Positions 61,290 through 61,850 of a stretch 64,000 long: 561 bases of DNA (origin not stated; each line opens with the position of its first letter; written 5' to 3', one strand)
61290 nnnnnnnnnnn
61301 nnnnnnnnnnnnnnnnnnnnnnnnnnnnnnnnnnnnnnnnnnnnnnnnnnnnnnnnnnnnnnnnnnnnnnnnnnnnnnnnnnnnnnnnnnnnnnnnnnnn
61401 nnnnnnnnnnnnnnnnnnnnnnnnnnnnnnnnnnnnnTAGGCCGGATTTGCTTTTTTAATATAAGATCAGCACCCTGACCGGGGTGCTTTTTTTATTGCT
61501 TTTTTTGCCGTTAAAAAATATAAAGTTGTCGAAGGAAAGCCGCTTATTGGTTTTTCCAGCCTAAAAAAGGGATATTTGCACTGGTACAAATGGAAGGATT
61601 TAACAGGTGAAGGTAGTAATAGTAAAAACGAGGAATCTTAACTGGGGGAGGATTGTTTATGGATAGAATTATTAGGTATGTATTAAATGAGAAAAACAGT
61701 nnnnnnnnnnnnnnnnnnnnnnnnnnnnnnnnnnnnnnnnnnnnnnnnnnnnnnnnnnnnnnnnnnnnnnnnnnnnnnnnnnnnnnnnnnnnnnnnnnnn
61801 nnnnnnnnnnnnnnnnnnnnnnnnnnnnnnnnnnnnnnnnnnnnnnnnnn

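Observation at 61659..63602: Nitroreductase-like domain fused to a ~10-repeat TPR array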

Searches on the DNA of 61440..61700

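Call 82: search_rna_families(source=window, start=61440, end=61700, threshold=evalue, max_evalue=1)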
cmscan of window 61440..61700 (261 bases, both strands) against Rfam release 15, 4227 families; matches with E-value up to 1: 1.
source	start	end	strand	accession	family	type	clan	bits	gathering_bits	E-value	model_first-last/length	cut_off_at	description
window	61456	61498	+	RF04319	BTncRNA_FopS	Gene; sRNA;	-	20.1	56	0.61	28-71/71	no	Bacteroidetes FopS (family of paralogous sRNAs)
